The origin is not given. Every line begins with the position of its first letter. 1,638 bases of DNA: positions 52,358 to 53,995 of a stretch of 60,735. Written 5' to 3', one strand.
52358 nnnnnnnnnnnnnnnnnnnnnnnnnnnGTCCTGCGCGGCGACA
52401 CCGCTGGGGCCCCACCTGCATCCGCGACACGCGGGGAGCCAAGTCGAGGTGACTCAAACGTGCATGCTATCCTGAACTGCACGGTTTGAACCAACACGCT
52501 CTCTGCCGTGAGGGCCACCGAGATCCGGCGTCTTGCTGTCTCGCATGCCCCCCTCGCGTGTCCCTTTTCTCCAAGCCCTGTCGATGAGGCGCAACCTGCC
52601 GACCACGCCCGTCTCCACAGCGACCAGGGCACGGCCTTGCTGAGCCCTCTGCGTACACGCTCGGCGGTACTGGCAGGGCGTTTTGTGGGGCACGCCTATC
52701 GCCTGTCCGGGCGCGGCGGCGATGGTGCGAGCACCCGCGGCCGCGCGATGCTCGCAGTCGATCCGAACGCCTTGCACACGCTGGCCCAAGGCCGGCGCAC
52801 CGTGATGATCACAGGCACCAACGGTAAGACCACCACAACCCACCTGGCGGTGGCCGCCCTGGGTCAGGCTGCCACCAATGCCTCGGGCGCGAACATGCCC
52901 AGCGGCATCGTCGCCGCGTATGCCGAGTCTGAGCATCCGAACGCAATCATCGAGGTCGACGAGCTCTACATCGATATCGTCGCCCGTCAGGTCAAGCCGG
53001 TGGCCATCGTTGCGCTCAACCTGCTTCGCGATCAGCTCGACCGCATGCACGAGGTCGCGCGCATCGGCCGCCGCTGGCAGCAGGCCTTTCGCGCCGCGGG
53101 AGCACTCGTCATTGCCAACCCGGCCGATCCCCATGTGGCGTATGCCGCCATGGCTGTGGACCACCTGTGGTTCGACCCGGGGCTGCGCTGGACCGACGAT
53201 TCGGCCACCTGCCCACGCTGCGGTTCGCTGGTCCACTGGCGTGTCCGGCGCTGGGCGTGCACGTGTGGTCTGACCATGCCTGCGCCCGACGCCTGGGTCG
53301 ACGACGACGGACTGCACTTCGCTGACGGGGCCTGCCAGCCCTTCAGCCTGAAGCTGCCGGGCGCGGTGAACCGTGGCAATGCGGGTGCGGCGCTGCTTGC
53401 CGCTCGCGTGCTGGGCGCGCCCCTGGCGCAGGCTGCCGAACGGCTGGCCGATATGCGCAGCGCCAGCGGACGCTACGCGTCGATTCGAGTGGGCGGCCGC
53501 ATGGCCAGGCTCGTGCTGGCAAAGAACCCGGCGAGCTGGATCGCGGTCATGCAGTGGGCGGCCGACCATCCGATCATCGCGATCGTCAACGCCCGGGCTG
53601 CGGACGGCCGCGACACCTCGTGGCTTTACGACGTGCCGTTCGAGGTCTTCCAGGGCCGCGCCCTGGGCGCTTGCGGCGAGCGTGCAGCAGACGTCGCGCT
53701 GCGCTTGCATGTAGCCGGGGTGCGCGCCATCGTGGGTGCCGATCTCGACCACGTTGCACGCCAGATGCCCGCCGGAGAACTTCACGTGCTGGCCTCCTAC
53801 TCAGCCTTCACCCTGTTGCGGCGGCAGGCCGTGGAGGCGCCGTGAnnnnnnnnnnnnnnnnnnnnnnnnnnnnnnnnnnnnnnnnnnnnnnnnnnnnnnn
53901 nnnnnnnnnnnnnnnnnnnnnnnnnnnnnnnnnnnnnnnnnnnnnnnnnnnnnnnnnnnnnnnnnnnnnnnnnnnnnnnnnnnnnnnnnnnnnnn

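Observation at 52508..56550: Gram-positive/actinobacterial-type peptidoglycan amidation operon (murT-gatD-asnB) in a betaproteobacterial chromosome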

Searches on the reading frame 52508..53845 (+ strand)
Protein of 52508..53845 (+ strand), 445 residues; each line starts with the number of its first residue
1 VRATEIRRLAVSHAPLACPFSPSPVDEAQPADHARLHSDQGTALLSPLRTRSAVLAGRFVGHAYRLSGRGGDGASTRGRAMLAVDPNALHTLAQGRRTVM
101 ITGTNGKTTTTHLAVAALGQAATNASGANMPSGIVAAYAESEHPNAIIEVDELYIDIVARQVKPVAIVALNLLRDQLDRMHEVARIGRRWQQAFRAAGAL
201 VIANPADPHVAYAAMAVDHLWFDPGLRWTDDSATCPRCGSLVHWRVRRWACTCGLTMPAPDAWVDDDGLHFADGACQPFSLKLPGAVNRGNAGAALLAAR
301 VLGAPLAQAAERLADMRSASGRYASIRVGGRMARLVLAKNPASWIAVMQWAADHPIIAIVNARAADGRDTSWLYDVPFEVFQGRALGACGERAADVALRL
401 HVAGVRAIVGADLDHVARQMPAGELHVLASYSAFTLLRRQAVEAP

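Call 3: search_protein_families(library=pfam, proteins=[window:52508-53845:+])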
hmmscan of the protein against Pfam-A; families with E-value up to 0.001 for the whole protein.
window:52508-53845:+ (445 aa): 2 families
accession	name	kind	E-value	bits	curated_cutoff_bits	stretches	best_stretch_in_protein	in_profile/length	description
PF08353.15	MurT_C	-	2.2e-16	60.3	25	1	337-433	1-109/110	MurT ligase C-terminal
PF08245.18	Mur_ligase_M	-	4.8e-06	27.1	24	1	101-208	1-126/200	Mur ligase middle domain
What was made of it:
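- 52637..53845 (+): murT: the Mur-ligase-like subunit of lipid II isoglutaminyl synthase (402 aa, TTG start). Pfam MurT_C plus Mur_ligase_M (call 3).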

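Call 4: search_protein_families(library=ncbifam, proteins=[window:52508-53845:+])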
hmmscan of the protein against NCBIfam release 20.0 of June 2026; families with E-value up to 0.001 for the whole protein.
window:52508-53845:+ (445 aa): 17 families
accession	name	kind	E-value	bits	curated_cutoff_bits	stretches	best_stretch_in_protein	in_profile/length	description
NF052464.1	L2IsogltmlsynMurTStaph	equivalog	2.4e-36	125.5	800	1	62-413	15-396/435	lipid II isoglutaminyl synthase subunit MurT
NF045635.1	isoglutsynth_MurT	equivalog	5.7e-35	121.1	800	1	49-438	4-433/447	lipid II isoglutaminyl synthase subunit MurT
TIGR01082.1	murC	equivalog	3.5e-10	39.5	335.1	1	87-210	91-216/449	UDP-N-acetylmuramate--L-alanine ligase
TIGR01087.1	murD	equivalog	1.2e-09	37.8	211.95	1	95-324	103-309/441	UDP-N-acetylmuramoyl-L-alanine--D-glutamate ligase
NF053647.1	pMurD2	equivalog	9.6e-09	34.6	550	1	97-179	100-189/405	pseudomurein biosynthesis peptide ligase pMurD2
NF008896.0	PRK11929.1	equivalog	8.1e-08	30.6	1023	1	97-331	605-833/965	bifunctional UDP-N-acetylmuramoyl-L-alanyl-D-glutamate--2,6-diaminopimelate ligase MurE/UDP-N-acetylmuramoyl-tripeptide--D-alanyl-D-alanine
NF053645.1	pMurC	equivalog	1.1e-07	31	560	0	89-115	95-121/492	pseudomurein biosynthesis peptide ligase pMurC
TIGR01143.1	murF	subfamily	1.9e-07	30.4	288.6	0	97-213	75-201/418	UDP-N-acetylmuramoyl-tripeptide--D-alanyl-D-alanine ligase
NF001124.0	PRK00139.1-2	equivalog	2.8e-07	29.7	476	0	277-333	296-352/500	UDP-N-acetylmuramoyl-L-alanyl-D-glutamate--2,6-diaminopimelate ligase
TIGR01085.1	murE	subfamily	3.6e-07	29.4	257.3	0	96-122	85-111/472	UDP-N-acetylmuramyl-tripeptide synthetase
NF001126.0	PRK00139.1-4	equivalog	1.2e-06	27.4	373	0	98-121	106-129/486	UDP-N-acetylmuramoyl-L-alanyl-D-glutamate--2,6-diaminopimelate ligase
NF001130.0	PRK00139.2-4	equivalog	5.6e-05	22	715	0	279-333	317-370/516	UDP-N-acetylmuramoyl-L-alanyl-D-glutamate--2,6-diaminopimelate ligase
NF001129.0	PRK00139.2-3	equivalog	0.00012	20.7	762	0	275-353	308-376/517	UDP-N-acetylmuramoyl-L-alanyl-D-glutamate--2,6-diaminopimelate ligase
NF053648.1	pMurE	equivalog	0.00022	20.1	600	1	88-124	90-126/464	pseudomurein biosynthesis peptide ligase pMurE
NF001131.0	PRK00139.2-5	equivalog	0.0005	19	1000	0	264-315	274-327/483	UDP-N-acetylmuramoyl-L-alanyl-D-glutamate--2,6-diaminopimelate ligase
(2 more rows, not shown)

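Call 5: find_homologous_proteins(query=window:52508-53845:+)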
Query window:52508-53845:+ (445 aa): 593 proteins with E <= 0.001 among 8000 candidates; the best 120 are listed.
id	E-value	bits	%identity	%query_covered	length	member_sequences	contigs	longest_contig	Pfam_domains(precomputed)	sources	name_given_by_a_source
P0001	4.8e-252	854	96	90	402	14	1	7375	PF08245.19,PF08353.16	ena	-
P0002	4.4e-229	779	88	90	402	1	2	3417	PF08245.19,PF08353.16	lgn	-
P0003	8.5e-117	409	50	88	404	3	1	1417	PF08245.19,PF08353.16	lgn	-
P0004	1.4e-116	408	52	91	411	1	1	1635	PF08245.19,PF08353.16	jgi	jgi:UDP-N-acetylmuramyl tripeptide synthase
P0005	2.5e-116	407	52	89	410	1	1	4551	PF08245.19,PF08353.16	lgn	-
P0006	1.2e-115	405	52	89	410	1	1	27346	PF08245.19,PF08353.16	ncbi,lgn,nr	ncbi:MAG TPA: MurT ligase domain-containing protein [Kineosporiaceae bacterium]|nr:MurT ligase domai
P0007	1.8e-115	404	51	89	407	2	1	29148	PF08245.19,PF08353.16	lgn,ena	-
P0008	2.2e-115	404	51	88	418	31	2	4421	PF08245.19,PF08353.16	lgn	-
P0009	2.4e-114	401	50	88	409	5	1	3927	PF08245.19,PF08353.16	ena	-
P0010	3.4e-114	400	50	89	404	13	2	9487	PF08245.19,PF08353.16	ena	-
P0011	3.4e-114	400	51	84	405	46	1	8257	PF08245.19,PF08353.16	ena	-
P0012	8.5e-114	399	52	87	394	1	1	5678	PF08245.19,PF08353.16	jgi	jgi:lipid II isoglutaminyl synthase (glutamine-hydrolysing)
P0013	7.6e-113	396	49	88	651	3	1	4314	PF08245.19,PF08353.16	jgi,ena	-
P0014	1.9e-112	394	50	92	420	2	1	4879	PF08245.19,PF08353.16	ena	-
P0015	3.2e-112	394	51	87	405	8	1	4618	PF08245.19,PF08353.16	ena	-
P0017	4.1e-112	393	50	88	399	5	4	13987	PF08245.19,PF08353.16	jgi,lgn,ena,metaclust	metaclust:\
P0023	2.9e-109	384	51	88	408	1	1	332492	PF08245.19,PF08353.16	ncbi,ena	-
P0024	3.2e-109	384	48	88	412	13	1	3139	PF08245.19,PF08353.16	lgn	-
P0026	1.5e-108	382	49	86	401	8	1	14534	PF08245.19,PF08353.16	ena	-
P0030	2.1e-107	378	49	88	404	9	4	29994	PF08245.19,PF08353.16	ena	-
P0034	1.0e-105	372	51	81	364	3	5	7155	PF08245.19,PF08353.16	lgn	-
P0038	3.2e-103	364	49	89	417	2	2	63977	PF08245.19,PF08353.16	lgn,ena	-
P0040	8.2e-103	363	48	88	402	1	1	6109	PF08245.19,PF08353.16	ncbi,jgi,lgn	jgi:UDP-N-acetylmuramyl tripeptide synthase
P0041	1.2e-102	362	50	82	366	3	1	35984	PF08245.19,PF08353.16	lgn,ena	-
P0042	5.0e-102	360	46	87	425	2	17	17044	PF08245.19,PF08353.16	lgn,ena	-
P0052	1.1e-93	333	45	83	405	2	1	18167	PF08245.19,PF08353.16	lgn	-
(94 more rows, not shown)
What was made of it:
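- MurT is about 50% diverged from its closest known relative (call 5).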

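Call 7: find_encoding_contigs(protein=P0001, flank=10000, max_places=4)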
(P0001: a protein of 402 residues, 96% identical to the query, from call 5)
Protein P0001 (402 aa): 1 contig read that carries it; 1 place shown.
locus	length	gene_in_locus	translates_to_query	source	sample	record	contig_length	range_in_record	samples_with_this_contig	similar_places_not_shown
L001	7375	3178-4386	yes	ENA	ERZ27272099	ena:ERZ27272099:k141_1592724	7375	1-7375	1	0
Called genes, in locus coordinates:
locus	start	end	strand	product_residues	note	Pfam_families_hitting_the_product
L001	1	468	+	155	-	?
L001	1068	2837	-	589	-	PF01554:MatE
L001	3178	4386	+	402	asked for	PF08245:Mur_ligase_M (faint), PF08353:MurT_C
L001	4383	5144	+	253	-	PF07685:GATase_3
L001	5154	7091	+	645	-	PF13522:GATase_6, PF13537:GATase_7, PF12481:DUF3700 (weak), PF00733:Asn_synthase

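Call 8: find_encoding_contigs(protein=P0002, flank=10000, max_places=4)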
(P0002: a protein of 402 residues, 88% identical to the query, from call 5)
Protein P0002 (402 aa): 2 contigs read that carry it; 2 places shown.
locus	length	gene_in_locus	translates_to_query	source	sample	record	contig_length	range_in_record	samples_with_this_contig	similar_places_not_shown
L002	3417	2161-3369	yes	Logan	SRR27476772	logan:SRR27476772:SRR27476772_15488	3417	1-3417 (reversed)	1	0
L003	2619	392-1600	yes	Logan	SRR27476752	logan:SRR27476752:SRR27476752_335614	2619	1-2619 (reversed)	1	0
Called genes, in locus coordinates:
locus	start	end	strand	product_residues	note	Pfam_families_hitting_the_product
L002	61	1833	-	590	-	PF01554:MatE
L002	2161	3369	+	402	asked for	PF08245:Mur_ligase_M (faint), PF08353:MurT_C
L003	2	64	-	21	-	?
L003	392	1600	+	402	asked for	PF08245:Mur_ligase_M (faint), PF08353:MurT_C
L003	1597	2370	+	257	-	PF07685:GATase_3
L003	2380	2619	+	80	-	?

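Call 9: find_encoding_contigs(protein=P0023, flank=8000, max_places=2)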
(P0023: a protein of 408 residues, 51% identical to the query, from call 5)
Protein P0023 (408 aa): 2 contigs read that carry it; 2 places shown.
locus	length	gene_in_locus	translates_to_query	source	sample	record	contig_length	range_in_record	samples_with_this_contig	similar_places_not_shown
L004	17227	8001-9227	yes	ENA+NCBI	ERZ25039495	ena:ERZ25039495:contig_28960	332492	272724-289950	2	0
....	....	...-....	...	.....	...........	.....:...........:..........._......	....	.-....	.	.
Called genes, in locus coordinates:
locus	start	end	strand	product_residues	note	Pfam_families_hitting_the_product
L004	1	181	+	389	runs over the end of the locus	-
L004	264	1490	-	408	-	PF13336:AcetylCoA_hyd_C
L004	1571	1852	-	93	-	PF08962:Rv2632c-like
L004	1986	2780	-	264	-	PF00657:Lipase_GDSL, PF13472:Lipase_GDSL_2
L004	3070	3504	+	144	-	-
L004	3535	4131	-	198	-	PF03167:UDG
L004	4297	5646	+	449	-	PF00282:Pyridoxal_deC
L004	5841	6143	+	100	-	PF11662:DUF3263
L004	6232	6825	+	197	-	PF13399:LytR_C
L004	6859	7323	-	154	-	-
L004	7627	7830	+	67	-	PF00313:CSD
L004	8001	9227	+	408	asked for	PF08245:Mur_ligase_M (weak), PF08353:MurT_C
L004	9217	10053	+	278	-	PF07685:GATase_3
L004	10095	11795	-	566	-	PF00476:DNA_pol_A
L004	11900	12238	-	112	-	-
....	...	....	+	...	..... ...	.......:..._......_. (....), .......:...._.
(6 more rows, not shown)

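Call 10: find_encoding_contigs(protein=P0007, flank=8000, max_places=2)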
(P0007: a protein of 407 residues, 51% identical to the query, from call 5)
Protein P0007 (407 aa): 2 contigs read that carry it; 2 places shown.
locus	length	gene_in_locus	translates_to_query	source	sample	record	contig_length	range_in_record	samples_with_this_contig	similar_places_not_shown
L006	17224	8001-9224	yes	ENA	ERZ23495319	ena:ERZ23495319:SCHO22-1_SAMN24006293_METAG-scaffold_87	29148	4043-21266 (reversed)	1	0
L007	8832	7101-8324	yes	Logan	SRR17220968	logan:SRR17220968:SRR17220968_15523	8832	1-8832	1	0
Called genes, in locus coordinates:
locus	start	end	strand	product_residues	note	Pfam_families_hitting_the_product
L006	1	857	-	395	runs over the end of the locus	PF00465:Fe-ADH, PF13685:Fe-ADH_2, PF25137:ADH_Fe_C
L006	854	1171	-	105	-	PF03992:ABM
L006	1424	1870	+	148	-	PF04075:F420H2_quin_red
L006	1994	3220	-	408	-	PF13336:AcetylCoA_hyd_C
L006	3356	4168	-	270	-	PF00657:Lipase_GDSL, PF13472:Lipase_GDSL_2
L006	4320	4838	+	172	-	-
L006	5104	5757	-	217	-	PF03167:UDG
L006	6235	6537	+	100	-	PF11662:DUF3263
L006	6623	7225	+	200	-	PF13399:LytR_C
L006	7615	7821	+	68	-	PF00313:CSD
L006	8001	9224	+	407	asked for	PF08245:Mur_ligase_M (weak), PF08353:MurT_C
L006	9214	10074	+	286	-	PF07685:GATase_3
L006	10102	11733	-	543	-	PF00476:DNA_pol_A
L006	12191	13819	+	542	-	PF00118:Cpn60_TCP1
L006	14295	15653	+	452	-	PF08447:PAS_3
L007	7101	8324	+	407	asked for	PF08245:Mur_ligase_M (weak), PF08353:MurT_C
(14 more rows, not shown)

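Call 11: find_encoding_contigs(protein=P0038, flank=8000, max_places=2)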
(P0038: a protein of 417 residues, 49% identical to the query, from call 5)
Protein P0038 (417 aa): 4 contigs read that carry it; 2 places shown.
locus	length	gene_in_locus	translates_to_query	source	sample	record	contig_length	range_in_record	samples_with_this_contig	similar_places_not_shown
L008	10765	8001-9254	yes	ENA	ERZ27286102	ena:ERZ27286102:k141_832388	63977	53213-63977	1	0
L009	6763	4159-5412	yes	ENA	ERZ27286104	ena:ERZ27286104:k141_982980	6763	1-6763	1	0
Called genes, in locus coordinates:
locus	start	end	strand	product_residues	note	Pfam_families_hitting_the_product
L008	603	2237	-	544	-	PF26314:MptA_B_family, PF09594:GT87 (weak)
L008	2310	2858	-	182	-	-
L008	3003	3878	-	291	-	-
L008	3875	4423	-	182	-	PF13302:Acetyltransf_3, PF00583:Acetyltransf_1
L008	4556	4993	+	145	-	-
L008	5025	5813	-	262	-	PF03167:UDG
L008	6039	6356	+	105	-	PF11662:DUF3263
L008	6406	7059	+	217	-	PF13399:LytR_C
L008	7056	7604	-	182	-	-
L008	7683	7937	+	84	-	PF00313:CSD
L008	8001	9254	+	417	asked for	PF08245:Mur_ligase_M (faint), PF08353:MurT_C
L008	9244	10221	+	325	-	PF07685:GATase_3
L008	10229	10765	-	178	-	?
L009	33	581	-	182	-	PF13302:Acetyltransf_3, PF00583:Acetyltransf_1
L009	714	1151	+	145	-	-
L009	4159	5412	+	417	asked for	PF08245:Mur_ligase_M (faint), PF08353:MurT_C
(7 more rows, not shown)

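Call 14: find_related_loci(query=window:52637-53845:+, collection=genome_contigs, flank=10000)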
Query window:52637-53845:+ (402 aa) in genome_contigs; peptide patterns used: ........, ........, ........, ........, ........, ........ (x = any residue, [..] = any of these).
426 stretches matched a pattern; 165 encode a relative of the query (tblastn E <= 1e-3); the best 80 are kept; 80 distinct loci.
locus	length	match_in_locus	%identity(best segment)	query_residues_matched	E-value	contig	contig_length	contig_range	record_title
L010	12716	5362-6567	97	1-402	0e+0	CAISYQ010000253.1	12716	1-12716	MAG: uncultured Methylibium sp. isolate Loclat_bin-13283 genome assembly, contig: bin-13283:253/544, whole genome shotgu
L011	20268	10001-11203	44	5-399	7e-73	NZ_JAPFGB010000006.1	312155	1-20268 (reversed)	Saccharopolyspora sp. NFXS83 Saccharopolyspora_sp._NFXS83_6, whole genome shotgun sequence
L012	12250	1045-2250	44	4-399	3e-73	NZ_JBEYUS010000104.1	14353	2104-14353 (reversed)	Saccharopolyspora sp. NPDC047091 NPDC047091_58_B6.ctg-0104, whole genome shotgun sequence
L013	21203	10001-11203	46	5-398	2e-70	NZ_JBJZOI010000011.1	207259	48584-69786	Saccharopolyspora sp. MS10 BA04_Assembly_BV-BRC_contig_11, whole genome shotgun sequence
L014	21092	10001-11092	46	36-391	4e-70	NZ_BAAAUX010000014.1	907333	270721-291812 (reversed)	Saccharopolyspora taberi strain JCM 9383 sequence14, whole genome shotgun sequence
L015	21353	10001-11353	29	1-396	5e-46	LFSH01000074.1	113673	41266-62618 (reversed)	MAG: Clostridiales bacterium DTU070 scaffold21027, whole genome shotgun sequence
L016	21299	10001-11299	29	5-396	3e-46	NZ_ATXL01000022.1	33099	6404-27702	Bavariicoccus seileri WCC 4188 strain DSM 19936 H541DRAFT_scaffold00022.22_C, whole genome shotgun sequence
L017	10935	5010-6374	29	1-400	1e-44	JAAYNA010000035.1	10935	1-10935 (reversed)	MAG: Clostridiaceae bacterium isolate AS20ysBPTH_8 12905_AS20, whole genome shotgun sequence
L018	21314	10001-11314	29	5-400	2e-44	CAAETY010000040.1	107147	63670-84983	MAG TPA_asm: Peptococcaceae bacterium, isolate HGM14211, WGS project CAAETY010000000 data, contig: ERS608579_47_k95_4446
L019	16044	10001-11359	29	1-400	5e-44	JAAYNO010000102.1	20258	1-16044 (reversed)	MAG: Clostridiaceae bacterium isolate AS21ysBPME_216 79851_AS21, whole genome shotgun sequence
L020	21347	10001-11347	29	5-400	1e-42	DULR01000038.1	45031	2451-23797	MAG TPA_asm: Clostridiaceae bacterium isolate AS04akNAM_130 11864_AS04, whole genome shotgun sequence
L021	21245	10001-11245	31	30-400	1e-42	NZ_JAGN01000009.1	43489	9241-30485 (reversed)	Atopobacter phocae ATCC BAA-285 L866DRAFT_scaffold00009.9_C, whole genome shotgun sequence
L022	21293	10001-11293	29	22-400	2e-41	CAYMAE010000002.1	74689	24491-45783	MAG TPA_asm: uncultured Ruminiclostridium sp. isolate SRP294416_co2_448 genome assembly, contig: NODE_88_length_74689_co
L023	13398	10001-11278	33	28-395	1e-40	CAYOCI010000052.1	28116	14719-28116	MAG TPA_asm: uncultured Clostridia bacterium isolate binchicken_co158_4 genome assembly, contig: NODE_1483_length_28116_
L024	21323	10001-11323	28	5-390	2e-40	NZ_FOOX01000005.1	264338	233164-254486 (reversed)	Desulfotruncus arcticus DSM 17038, whole genome shotgun sequence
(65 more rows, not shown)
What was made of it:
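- Closest known: Amidated peptidoglycan of cyanobacteria and the D-iGln-specific DD-peptidase PBP-A. Same: MurT homologues do occur in diderm Vampirovibrionales (call 14).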

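Call 18: search_protein_families(library=pfam, proteins=[L010:12-1631:+, L010:1641-2654:+, L010:9801-11021:-, L010:9143-9859:-, L010:10723-12354:+, L010:10576-12174:-])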
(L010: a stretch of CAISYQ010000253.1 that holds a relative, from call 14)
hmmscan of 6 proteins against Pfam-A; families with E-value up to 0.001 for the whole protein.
L010:12-1631:+ (539 aa): 3 families
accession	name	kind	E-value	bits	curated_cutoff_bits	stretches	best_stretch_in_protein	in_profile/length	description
PF17432.8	DUF3458_C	-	1.9e-112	376.2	24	1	211-538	1-320/320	Domain of unknown function (DUF3458_C) ARM repeats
PF11940.14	DUF3458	-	1.8e-24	86.4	28.6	1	105-206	1-93/95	Domain of unknown function (DUF3458) Ig-like fold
PF01433.26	Peptidase_M1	-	3.8e-15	56.5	27.7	1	7-85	127-207/218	Peptidase family M1 domain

L010:1641-2654:+ (337 aa): 2 families
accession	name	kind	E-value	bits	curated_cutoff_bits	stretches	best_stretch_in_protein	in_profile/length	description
PF00316.25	FBPase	-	6.6e-59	199.2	34.8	1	6-194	2-190/191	Fructose-1-6-bisphosphatase, N-terminal domain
PF18913.5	FBPase_C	-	6.1e-48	162.3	27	1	199-332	1-126/127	Fructose-1-6-bisphosphatase, C-terminal domain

L010:9801-11021:- (406 aa): 0 families

L010:9143-9859:- (238 aa): 1 family
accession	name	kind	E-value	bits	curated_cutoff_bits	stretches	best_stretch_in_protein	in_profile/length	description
PF05598.16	DUF772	-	1.2e-19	70.5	23.1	1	24-96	1-72/74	Transposase domain (DUF772)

L010:10723-12354:+ (543 aa): 0 families

L010:10576-12174:- (532 aa): 4 families
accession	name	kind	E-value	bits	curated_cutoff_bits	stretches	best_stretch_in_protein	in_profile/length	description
PF02518.31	HATPase_c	-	1.7e-12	48.2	26.4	1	426-518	4-108/111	Histidine kinase-, DNA gyrase B-, and HSP90-like ATPase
PF00672.30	HAMP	-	9e-11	42.4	25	1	234-284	2-52/53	HAMP domain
PF07730.19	HisKA_3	-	4e-10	40.5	24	1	317-382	1-66/68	Histidine kinase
PF13581.12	HATPase_c_2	-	8e-05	23.1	27.4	1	407-472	11-81/127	Histidine kinase-like ATPase domain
